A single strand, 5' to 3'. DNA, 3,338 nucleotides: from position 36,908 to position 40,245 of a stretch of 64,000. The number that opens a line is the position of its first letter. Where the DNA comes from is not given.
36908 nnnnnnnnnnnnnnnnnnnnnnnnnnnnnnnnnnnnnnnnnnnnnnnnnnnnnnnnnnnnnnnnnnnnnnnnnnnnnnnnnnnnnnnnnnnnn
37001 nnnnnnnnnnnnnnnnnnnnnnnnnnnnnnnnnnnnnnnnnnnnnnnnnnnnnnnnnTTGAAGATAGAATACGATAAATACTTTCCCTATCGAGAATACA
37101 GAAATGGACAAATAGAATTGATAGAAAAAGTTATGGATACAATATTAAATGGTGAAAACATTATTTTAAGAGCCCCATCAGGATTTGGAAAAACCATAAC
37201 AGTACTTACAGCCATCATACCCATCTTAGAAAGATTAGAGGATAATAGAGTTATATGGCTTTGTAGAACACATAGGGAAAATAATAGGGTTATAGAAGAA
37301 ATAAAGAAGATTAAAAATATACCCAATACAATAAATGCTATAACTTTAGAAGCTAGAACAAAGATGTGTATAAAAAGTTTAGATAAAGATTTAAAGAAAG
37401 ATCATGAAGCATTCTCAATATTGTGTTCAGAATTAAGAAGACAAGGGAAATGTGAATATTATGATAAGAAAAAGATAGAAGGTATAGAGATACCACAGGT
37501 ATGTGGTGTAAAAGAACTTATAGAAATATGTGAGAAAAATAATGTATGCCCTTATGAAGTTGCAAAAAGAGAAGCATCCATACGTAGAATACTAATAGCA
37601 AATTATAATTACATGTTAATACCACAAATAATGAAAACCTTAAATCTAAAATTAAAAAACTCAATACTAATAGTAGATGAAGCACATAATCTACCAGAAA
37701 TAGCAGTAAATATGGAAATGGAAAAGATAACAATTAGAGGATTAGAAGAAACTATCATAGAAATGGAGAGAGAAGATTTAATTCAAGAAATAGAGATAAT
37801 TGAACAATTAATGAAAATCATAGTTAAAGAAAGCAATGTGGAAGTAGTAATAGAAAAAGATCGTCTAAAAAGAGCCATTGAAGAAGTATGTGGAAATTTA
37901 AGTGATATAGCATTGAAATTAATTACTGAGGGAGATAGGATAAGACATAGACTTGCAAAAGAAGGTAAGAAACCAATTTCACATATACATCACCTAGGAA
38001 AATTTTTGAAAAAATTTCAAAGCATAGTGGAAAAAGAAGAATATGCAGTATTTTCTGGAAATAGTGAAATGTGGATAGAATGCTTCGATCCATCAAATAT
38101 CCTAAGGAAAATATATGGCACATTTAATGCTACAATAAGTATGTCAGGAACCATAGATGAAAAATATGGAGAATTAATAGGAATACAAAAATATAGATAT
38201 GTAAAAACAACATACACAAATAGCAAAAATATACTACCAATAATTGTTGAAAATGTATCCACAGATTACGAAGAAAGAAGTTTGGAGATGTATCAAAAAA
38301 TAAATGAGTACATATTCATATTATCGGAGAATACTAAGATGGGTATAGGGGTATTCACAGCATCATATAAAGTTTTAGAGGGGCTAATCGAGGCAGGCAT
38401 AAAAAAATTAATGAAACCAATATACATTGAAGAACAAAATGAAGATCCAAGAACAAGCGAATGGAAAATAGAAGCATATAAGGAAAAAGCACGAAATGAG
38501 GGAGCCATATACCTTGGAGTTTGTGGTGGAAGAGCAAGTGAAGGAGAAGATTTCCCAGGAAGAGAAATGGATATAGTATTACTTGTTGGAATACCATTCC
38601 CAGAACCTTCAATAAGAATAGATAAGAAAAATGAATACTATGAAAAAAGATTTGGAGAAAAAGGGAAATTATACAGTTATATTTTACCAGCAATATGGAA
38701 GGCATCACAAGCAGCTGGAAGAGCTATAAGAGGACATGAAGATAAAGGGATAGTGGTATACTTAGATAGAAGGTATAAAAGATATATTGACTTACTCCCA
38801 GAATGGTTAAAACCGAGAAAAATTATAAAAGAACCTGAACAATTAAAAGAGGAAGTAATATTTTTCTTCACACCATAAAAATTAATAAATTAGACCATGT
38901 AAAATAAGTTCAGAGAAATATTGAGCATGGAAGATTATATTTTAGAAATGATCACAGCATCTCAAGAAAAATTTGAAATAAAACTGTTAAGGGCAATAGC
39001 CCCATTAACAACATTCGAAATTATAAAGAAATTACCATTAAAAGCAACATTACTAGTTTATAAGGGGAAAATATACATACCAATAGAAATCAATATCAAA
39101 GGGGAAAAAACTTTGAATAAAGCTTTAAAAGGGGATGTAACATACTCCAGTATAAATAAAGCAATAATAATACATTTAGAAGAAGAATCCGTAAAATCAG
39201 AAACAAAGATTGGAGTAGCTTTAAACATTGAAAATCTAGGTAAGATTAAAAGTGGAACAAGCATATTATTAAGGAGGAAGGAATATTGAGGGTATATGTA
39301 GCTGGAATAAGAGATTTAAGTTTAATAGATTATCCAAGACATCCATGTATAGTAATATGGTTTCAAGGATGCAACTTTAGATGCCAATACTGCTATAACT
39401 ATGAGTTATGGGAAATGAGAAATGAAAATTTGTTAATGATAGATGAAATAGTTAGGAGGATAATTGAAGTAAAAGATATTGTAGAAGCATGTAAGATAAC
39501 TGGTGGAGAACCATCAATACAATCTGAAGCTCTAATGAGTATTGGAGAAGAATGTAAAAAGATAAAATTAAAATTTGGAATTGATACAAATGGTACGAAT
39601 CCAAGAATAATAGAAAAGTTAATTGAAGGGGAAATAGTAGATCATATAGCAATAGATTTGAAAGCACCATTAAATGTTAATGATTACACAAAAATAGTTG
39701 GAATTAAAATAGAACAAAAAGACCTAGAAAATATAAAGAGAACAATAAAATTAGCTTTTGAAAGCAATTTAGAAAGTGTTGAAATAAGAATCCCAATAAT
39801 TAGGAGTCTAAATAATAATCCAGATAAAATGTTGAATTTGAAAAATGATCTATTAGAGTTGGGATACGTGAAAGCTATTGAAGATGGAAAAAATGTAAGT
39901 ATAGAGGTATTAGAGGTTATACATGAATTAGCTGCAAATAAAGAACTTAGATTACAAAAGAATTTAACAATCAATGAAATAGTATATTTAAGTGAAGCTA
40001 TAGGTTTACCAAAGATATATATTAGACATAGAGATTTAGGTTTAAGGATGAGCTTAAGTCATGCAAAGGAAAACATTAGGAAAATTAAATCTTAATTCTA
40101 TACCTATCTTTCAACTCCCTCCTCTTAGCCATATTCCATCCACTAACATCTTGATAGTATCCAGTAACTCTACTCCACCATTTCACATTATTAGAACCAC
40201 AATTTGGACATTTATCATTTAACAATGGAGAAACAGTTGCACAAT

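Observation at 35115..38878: Small charged protein, then membrane-anchored HerA/DUF87 ATPase with long coiled-coil tail, then XPD-like helicase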

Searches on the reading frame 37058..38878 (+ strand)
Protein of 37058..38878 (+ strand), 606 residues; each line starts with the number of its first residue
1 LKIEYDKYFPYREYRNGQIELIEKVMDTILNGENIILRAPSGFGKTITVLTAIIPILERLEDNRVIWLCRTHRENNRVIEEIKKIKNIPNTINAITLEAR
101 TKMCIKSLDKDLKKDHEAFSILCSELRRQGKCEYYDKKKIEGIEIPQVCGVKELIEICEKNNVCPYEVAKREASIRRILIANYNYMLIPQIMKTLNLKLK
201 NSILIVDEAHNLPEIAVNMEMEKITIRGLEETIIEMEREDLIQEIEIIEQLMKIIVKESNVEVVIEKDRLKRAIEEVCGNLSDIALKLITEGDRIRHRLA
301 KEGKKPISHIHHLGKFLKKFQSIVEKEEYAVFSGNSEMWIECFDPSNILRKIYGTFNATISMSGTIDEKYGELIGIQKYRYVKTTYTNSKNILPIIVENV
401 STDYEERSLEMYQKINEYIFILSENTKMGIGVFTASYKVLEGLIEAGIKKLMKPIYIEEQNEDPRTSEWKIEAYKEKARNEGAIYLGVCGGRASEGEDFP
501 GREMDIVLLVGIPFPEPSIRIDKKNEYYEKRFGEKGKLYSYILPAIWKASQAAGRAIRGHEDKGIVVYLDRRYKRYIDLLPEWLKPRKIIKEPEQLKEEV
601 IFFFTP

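Call 3: search_protein_families(library=pfam, proteins=[window:37058-38878:+], max_evalue=0.1)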
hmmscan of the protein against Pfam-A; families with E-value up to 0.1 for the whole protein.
window:37058-38878:+ (606 aa): 8 families
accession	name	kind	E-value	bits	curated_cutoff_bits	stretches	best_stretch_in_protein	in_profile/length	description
PF13307.12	Helicase_C_2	-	1.3e-33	116.8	25.3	1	422-586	4-169/170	Helicase C-terminal domain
PF06733.21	DEAD_2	-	9.5e-28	97.4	21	1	69-225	3-168/172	DEAD_2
PF06777.17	HBB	-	4.1e-10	40.1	30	1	214-405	10-189/190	Helical and beta-bridge domain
PF00270.35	DEAD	-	9.2e-09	35.7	26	1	23-93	5-77/167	DEAD/DEAH box helicase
PF04851.21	ResIII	-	1.3e-08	35.4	22.5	1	14-214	4-139/164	Type III restriction enzyme, res subunit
PF13245.12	AAA_19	-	2.9e-05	24.7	25.1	1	26-212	5-102/134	AAA domain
PF25199.1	nSTAND_NTPase5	-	0.007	16.6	34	1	31-85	40-93/145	Novel STAND NTPase 5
PF13401.12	AAA_22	-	0.045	14.5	27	0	188-216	72-98/130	AAA domain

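Call 4: search_protein_families(library=ncbifam, proteins=[window:37058-38878:+], max_evalue=0.1)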
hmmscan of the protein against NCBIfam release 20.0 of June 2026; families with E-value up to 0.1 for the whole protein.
window:37058-38878:+ (606 aa): 9 families
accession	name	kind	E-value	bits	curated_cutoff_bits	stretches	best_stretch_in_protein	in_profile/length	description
TIGR00604.1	rad3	subfamily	9.3e-84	282.3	246.95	2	318-586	405-691/706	DNA repair helicase (rad3)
TIGR01407.1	dinG_rel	hypoth_equivalog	2.8e-30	105.3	547.7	2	357-586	635-869/889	putative DnaQ family exonuclease/DinG family helicase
NF005981.0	PRK08074.1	equivalog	5.3e-23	80.9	789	3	400-574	726-896/931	ATP-dependent DNA helicase DinG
NF008729.0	PRK11747.1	equivalog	1.7e-21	76.4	598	2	412-573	526-681/703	ATP-dependent DNA helicase DinG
NF053712.1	repair_DEAH_YoaA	equivalog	8.8e-20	70.9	680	1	13-579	18-608/630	DNA repair helicase YoaA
NF005569.0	PRK07246.1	equivalog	4.7e-15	54.9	794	1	170-585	408-798/820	bifunctional DnaQ family exonuclease/ATP-dependent helicase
TIGR03117.2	cas_csf4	equivalog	1.1e-05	23.9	400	1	202-287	378-466/800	type IV CRISPR-associated DEAD/DEAH-box helicase Csf4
NF011549.0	PRK14980.1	equivalog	0.007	16.4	167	1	223-280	20-74/127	DNA-directed RNA polymerase subunit G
NF008744.0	PRK11776.1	equivalog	0.0091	14.6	524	1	24-99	33-109/460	ATP-dependent RNA helicase DbpA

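Call 5: search_protein_families(library=padloc, proteins=[window:37058-38878:+], max_evalue=0.1)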
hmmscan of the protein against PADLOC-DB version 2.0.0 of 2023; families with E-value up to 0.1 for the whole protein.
window:37058-38878:+ (606 aa): 9 families
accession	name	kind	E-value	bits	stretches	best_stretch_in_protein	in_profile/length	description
PDLC01439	typeIV_DinG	-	5.4e-97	323.8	1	6-597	9-569/575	CAS-IV-A; associated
PDLC01729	typeIV_DinG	-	2.3e-12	44.5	2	161-318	179-320/666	Csf4_0_IVA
PDLC01730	typeIV_DinG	-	1.6e-06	24.7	1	201-284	372-457/802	Csf4_1_IVA1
PDLC02706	PbeA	-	1.7e-05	21.7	1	172-226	367-421/722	PbeA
PDLC01759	Cas3b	-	6.9e-05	19.8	1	22-67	221-265/711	-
PDLC01321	typeIV_DinG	-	0.007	13.2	1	32-236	16-221/559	CAS-IV-A; associated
PDLC01252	Cas3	-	0.011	13.2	1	35-257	2-163/324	CAS-I; effector_G3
PDLC04140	mad8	-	0.019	12.5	1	16-209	11-200/314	mads_8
PDLC02503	BrxHI|BrxHII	-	0.051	9.9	1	23-64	30-68/698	BrxHI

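Call 24: search_solved_structures(query=window:37058-38878:+, max_evalue=0.00001)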
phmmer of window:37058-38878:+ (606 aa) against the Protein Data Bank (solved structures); distinct sequences matched with E-value up to 0.00001: 17.
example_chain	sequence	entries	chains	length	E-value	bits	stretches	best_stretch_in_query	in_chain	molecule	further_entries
9p55_A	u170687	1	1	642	3.6e-46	160.7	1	13-585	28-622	ATP-dependent DNA helicase XPD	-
4a15_A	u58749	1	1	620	3.7e-46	160.7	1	13-585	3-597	ATP-DEPENDENT DNA HELICASE TA0057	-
2vsf_A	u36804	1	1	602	3.3e-44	154.2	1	35-585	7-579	DNA REPAIR HELICASE RAD3 RELATED PROTEIN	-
5h8w_A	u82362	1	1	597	2.5e-42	148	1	34-585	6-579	ATP-dependent DNA helicase Ta0057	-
5oqj_0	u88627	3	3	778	7.7e-36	126.6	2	334-585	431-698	DNA repair helicase RAD3 | General transcription and DNA repair factor IIH helicase subunit XPD | General transcription and DNA repair factor IIH helicase subun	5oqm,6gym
5fmf_Y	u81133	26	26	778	8.3e-36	126.5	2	334-585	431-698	DNA REPAIR HELICASE RAD3 | General transcription and DNA repair factor IIH helicase subunit XPD | General transcription and DNA repair factor IIH helicase subun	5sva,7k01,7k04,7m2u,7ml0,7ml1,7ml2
8ebt_B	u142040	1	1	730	2e-33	118.6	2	317-585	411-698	General transcription and DNA repair factor IIH helicase subunit XPD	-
29vf_1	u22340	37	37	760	2.3e-33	118.4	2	317-585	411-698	TFIIH basal transcription factor complex helicase XPD subunit | General transcription and DNA repair factor IIH helicase subunit XPD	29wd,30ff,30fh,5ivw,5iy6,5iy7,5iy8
8ebs_B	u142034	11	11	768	2.4e-33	118.3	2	317-585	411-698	General transcription and DNA repair factor IIH helicase subunit XPD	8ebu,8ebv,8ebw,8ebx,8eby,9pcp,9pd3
28jm_B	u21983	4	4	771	2.5e-33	118.3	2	317-585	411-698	TFIIH basal transcription factor complex helicase XPD subunit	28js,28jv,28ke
6nmi_B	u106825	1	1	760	2.5e-33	118.3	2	317-585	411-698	General transcription and DNA repair factor IIH helicase subunit XPD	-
8rev_A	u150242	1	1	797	5.8e-32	113.8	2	334-586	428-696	ATP-dependent DNA helicase CHL1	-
9ej9_A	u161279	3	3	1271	2.5e-28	101.8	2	407-586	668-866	Fanconi anemia group J protein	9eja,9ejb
9kqh_A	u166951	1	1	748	4.8e-26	94.2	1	8-581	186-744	DNA 5'-3' helicase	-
3crv_A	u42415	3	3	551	1.4e-21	79.5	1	15-575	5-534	XPD/Rad3 related DNA helicase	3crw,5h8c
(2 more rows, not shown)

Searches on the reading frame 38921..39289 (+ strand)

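Call 3: search_protein_families(library=pfam, proteins=[window:38921-39289:+], max_evalue=0.1)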
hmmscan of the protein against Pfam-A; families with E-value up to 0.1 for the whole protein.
window:38921-39289:+ (122 aa): 2 families
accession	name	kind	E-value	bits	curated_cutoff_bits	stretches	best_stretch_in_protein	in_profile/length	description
PF04126.18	Cyclophil_like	-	2.9e-10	40.5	27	1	11-120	5-112/120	Cyclophilin-like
PF18050.6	Cyclophil_like2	-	0.015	15.8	22.7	1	30-100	17-93/115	Cyclophilin-like family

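Call 4: search_protein_families(library=ncbifam, proteins=[window:38921-39289:+], max_evalue=0.1)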
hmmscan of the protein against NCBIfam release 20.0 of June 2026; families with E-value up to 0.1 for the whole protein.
window:38921-39289:+ (122 aa): 0 families

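Call 5: search_protein_families(library=padloc, proteins=[window:38921-39289:+], max_evalue=0.1)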
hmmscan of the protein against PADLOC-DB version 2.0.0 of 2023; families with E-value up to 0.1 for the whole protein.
window:38921-39289:+ (122 aa): 0 families

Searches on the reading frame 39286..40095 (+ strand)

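Call 3: search_protein_families(library=pfam, proteins=[window:39286-40095:+], max_evalue=0.1)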
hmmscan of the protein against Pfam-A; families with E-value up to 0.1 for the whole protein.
window:39286-40095:+ (269 aa): 2 families
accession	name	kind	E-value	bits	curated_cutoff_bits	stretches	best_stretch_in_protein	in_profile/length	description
PF04055.27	Radical_SAM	-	3.4e-23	83.1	29.5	1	24-183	2-163/166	Radical SAM superfamily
PF13353.11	Fer4_12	-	5.4e-12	46.6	22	1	22-104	8-92/137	4Fe-4S single cluster domain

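Call 4: search_protein_families(library=ncbifam, proteins=[window:39286-40095:+], max_evalue=0.1)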
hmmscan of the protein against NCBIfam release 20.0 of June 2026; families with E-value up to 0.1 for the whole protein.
window:39286-40095:+ (269 aa): 62 families (the best 25 are shown)
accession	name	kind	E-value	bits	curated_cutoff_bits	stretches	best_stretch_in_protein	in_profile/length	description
TIGR02495.1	NrdG2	equivalog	1.1e-43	148.8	131.15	1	5-180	2-172/193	anaerobic ribonucleoside-triphosphate reductase activating protein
TIGR02493.1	PFLA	equivalog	4.2e-21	75.4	231.75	1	22-199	18-193/235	pyruvate formate-lyase-activating protein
NF008356.0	PRK11145.1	equivalog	3.9e-15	55.8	375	1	22-198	23-197/246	pyruvate formate lyase 1-activating protein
TIGR02494.1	PFLE_PFLC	subfamily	4.2e-15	55.8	174.35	2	71-231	129-273/293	glycyl-radical enzyme activating protein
TIGR04041.1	activase_YjjW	hypoth_equivalog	6.2e-15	55.3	250.2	2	51-189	94-224/276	YjjW family glycine radical enzyme activase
TIGR02666.1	moaA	equivalog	6.4e-14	51.7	284.05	1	28-178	19-171/336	GTP 3',8-cyclase MoaA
NF001199.0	PRK00164.2-1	equivalog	3.2e-12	46.2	231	1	27-187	20-176/308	GTP 3',8-cyclase MoaA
TIGR04395.1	cutC_activ_rSAM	equivalog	5.3e-12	45.6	360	2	70-238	134-288/309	choline TMA-lyase-activating enzyme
TIGR02668.1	moaA_archaeal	equivalog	5.6e-12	45.2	325.25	1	27-188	18-175/303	GTP 3',8-cyclase MoaA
NF033717.2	HPDL_rSAM_activ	equivalog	3.3e-11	43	420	2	71-186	136-245/311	4-hydroxyphenylacetate decarboxylase activase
NF043069.1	T4HPD_activ_SAM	equivalog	6.7e-10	38.8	425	1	68-231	126-272/299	trans-4-hydroxy-L-proline dehydratase activase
TIGR03963.1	rSAM_QueE_Clost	equivalog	7.4e-10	38.9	260.1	1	22-128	22-125/219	putative 7-carboxy-7-deazaguanine synthase QueE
NF048010.1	SfplDhtActHpsHDes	equivalog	1.5e-09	37.1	430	1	71-235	137-286/298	(2S)-3-sulfopropanediol dehydratase activating enzyme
TIGR04038.1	tatD_link_rSAM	subfamily_domain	2.2e-09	37.4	129.7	1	28-159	17-155/192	TatD family nuclease-associated radical SAM protein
TIGR02826.1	RNR_activ_nrdG3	equivalog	2.2e-09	37.3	151.7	1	13-97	9-92/148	anaerobic ribonucleoside-triphosphate reductase activating protein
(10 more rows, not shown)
